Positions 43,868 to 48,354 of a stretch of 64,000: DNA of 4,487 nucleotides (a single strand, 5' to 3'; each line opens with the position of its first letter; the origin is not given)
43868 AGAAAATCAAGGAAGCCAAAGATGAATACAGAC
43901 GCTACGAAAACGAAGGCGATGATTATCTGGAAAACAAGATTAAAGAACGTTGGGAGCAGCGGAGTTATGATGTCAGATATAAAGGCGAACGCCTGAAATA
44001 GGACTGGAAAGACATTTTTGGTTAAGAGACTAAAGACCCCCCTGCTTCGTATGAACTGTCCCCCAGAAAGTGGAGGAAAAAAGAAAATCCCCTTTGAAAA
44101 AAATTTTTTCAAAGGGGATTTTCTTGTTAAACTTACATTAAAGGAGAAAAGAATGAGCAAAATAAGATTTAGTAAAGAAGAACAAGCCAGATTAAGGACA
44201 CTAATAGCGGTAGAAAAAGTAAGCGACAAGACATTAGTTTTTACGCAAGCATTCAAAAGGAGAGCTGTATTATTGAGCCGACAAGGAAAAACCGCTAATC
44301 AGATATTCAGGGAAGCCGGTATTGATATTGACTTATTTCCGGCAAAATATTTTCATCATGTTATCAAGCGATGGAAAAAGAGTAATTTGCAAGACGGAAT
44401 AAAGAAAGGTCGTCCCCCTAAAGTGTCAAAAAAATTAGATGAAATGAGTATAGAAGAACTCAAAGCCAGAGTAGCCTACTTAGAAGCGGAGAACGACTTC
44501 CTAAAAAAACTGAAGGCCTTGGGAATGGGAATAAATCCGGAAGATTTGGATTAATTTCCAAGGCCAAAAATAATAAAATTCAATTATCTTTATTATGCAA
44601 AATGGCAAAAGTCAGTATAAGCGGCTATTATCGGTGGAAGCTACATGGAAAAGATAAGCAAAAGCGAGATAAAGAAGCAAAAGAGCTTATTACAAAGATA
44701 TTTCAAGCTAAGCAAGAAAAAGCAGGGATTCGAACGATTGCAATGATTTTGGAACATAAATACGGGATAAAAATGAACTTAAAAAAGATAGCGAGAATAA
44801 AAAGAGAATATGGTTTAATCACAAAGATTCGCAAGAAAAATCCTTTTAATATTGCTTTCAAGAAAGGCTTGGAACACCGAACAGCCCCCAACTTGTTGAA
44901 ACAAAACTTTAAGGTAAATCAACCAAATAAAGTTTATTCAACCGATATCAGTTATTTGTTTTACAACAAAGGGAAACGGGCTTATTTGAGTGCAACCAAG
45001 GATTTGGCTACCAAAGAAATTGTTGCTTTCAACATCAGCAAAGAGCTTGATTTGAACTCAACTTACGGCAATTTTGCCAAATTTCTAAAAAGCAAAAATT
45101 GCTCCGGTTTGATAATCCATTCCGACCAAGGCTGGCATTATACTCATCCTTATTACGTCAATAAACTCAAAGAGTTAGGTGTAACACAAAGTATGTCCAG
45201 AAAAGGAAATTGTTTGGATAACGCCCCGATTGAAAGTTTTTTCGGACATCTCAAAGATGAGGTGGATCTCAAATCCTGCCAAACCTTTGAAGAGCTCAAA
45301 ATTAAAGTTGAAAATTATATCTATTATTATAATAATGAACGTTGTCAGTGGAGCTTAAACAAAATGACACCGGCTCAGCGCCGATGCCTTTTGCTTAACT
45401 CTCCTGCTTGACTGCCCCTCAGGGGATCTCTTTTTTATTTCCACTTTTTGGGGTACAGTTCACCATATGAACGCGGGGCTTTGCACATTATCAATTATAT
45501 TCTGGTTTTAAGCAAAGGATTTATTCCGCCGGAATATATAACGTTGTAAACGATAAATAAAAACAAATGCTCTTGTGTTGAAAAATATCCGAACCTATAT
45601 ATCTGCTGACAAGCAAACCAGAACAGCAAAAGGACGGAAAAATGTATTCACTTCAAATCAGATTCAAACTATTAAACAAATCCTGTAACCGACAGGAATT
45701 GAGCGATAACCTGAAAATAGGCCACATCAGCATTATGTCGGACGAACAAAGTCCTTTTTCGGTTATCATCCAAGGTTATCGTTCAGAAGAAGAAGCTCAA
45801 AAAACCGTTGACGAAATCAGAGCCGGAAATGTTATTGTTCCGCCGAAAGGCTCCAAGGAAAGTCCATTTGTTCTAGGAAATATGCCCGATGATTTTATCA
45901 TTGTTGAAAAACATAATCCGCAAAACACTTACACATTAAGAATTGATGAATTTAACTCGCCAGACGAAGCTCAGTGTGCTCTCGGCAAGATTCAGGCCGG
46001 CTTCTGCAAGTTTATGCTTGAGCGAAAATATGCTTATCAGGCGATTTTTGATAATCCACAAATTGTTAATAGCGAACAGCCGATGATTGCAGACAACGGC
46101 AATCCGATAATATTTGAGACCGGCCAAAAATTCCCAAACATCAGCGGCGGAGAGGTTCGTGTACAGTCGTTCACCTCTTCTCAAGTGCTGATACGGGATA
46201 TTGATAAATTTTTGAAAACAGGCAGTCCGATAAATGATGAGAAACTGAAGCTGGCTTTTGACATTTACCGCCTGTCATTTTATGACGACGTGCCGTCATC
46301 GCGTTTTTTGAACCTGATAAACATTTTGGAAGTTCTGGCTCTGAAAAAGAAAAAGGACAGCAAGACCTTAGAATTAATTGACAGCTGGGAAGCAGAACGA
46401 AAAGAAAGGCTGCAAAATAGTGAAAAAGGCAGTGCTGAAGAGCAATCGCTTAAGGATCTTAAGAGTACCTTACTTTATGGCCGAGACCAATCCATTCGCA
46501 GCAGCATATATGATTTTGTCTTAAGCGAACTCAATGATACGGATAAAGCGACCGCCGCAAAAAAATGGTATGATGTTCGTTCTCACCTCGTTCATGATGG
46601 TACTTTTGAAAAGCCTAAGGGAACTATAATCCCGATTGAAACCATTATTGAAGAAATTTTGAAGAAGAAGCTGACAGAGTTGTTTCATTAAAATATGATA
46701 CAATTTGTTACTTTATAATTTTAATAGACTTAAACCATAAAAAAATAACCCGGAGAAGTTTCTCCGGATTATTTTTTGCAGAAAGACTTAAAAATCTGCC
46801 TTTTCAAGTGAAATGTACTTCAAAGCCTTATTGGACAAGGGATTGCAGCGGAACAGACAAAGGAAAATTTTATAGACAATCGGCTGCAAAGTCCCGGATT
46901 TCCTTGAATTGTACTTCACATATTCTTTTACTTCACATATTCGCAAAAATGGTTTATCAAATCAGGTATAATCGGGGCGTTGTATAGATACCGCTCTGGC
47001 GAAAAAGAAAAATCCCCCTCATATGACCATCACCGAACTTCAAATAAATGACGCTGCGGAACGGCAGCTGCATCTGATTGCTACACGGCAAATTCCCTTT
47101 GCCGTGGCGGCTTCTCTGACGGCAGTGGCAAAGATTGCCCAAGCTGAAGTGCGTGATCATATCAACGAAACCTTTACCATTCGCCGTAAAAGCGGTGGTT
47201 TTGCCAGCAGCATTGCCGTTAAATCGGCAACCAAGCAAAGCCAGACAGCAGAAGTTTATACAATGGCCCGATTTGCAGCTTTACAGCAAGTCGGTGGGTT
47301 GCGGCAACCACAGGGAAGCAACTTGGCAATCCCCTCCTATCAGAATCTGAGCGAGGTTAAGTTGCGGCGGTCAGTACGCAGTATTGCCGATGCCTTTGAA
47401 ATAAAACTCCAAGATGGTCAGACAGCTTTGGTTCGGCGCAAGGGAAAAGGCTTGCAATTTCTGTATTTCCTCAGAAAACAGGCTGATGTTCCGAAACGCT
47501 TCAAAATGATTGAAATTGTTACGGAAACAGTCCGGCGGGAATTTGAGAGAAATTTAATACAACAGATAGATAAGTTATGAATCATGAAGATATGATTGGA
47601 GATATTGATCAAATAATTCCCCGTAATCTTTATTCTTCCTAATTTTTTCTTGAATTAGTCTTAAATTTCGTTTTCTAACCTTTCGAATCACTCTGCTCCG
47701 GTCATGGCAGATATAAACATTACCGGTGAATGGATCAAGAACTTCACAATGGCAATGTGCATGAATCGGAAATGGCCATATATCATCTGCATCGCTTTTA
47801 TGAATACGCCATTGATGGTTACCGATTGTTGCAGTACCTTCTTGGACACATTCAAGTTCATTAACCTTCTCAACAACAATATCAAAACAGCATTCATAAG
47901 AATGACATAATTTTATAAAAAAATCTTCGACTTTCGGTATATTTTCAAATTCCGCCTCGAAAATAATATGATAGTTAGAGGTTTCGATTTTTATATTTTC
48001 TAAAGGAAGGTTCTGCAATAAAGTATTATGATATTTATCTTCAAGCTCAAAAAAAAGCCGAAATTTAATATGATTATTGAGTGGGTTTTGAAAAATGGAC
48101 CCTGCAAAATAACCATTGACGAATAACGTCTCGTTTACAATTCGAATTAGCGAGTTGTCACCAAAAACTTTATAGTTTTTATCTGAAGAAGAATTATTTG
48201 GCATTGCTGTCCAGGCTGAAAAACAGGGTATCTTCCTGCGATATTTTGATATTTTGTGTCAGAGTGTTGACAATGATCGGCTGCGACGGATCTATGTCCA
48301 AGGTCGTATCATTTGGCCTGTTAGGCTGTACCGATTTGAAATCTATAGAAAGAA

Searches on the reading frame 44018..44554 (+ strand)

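Call 27: search_protein_families(library=pfam, proteins=[window:44018-44554:+], max_evalue=0.001)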
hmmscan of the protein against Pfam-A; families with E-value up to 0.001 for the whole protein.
window:44018-44554:+ (178 aa): 2 families
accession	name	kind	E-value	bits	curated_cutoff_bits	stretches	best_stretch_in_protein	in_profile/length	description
PF20310.4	HTH_Tnp_2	-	2.9e-06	27.7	23.8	1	46-169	1-128/131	Transposon related HTH domain protein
PF06698.16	DUF1192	-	0.00029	21.4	25.5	1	134-158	11-35/58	Protein of unknown function (DUF1192)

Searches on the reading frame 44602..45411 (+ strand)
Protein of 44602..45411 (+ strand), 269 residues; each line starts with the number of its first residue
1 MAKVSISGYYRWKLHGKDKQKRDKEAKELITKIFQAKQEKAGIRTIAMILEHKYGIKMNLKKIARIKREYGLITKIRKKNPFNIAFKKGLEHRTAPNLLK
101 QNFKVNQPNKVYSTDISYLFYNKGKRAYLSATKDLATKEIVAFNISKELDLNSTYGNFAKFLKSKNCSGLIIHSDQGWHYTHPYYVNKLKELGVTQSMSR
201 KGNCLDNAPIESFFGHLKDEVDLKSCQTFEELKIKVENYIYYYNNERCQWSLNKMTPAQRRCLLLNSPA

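Call 27: search_protein_families(library=pfam, proteins=[window:44602-45411:+], max_evalue=0.001)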
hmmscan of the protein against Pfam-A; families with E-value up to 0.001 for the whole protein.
window:44602-45411:+ (269 aa): 4 families
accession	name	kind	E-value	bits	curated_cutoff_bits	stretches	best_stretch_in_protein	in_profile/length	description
PF13333.12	rve_2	-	1.8e-17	63.6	22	1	211-261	1-52/56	Integrase core domain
PF00665.32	rve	-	2.7e-16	60.1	32.6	1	106-204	2-102/102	Integrase core domain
PF13683.12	rve_3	-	9e-12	45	26.5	1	193-257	2-67/67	Integrase core domain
PF13276.12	HTH_21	-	5.9e-11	42.9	28.1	1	22-79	2-59/60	HTH-like domain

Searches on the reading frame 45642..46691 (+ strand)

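Call 27: search_protein_families(library=pfam, proteins=[window:45642-46691:+], max_evalue=0.001)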
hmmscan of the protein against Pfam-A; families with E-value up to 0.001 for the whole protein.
window:45642-46691:+ (349 aa): 0 families

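Call 36: search_protein_families(library=pfam, proteins=[window:45642-46691:+], max_evalue=5)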
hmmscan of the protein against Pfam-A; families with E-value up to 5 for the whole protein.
window:45642-46691:+ (349 aa): 4 families
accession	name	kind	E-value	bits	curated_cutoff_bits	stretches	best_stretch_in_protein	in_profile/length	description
PF18739.6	HEPN_Apea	-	0.0016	19.3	24.4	1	223-325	1-103/136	Apea-like HEPN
PF05036.18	SPOR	-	0.0018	19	21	1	30-61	35-67/76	SPOR domain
PF23289.1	Spectrin_5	-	0.072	13.6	27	0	174-203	6-35/80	Guanine nucleotide exchange factor DBS-like, spectrin-like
PF01963.22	TraB_PrgY_gumN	-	0.17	12.1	26.8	1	232-290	171-226/263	TraB/PrgY/gumN family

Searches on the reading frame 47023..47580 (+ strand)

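Call 27: search_protein_families(library=pfam, proteins=[window:47023-47580:+], max_evalue=0.001)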
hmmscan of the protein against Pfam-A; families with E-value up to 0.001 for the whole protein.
window:47023-47580:+ (185 aa): 0 families

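Call 36: search_protein_families(library=pfam, proteins=[window:47023-47580:+], max_evalue=5)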
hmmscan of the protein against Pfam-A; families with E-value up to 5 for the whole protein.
window:47023-47580:+ (185 aa): 3 families
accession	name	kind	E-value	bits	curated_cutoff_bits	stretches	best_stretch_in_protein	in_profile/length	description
PF15997.11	DUF4772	-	0.019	16.1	27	1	54-120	16-84/112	Domain of unknown function (DUF4772)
PF17401.7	DUF5407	-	0.025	15.2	25.3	1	107-129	20-42/74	Family of unknown function (DUF5407)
PF10733.14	DUF2525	-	0.069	13.7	27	0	28-49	2-23/60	Protein of unknown function (DUF2525)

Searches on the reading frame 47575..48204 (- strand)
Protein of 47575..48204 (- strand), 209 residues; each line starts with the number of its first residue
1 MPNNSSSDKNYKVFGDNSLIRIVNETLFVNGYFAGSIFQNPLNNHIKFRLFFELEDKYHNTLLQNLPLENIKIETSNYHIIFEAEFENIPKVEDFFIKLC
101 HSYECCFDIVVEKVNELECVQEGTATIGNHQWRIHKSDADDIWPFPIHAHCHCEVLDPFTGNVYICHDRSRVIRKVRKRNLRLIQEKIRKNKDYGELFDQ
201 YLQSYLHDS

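Call 27: search_protein_families(library=pfam, proteins=[window:47575-48204:-], max_evalue=0.001)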
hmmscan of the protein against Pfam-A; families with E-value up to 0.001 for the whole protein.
window:47575-48204:- (209 aa): 0 families

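Call 36: search_protein_families(library=pfam, proteins=[window:47575-48204:-], max_evalue=5)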
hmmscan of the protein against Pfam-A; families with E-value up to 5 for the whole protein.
window:47575-48204:- (209 aa): 1 family
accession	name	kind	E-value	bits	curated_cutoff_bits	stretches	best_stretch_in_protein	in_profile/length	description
PF22319.1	DUF6972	-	0.019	15.5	27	1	8-81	27-99/105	Domain of unknown function (DUF6972)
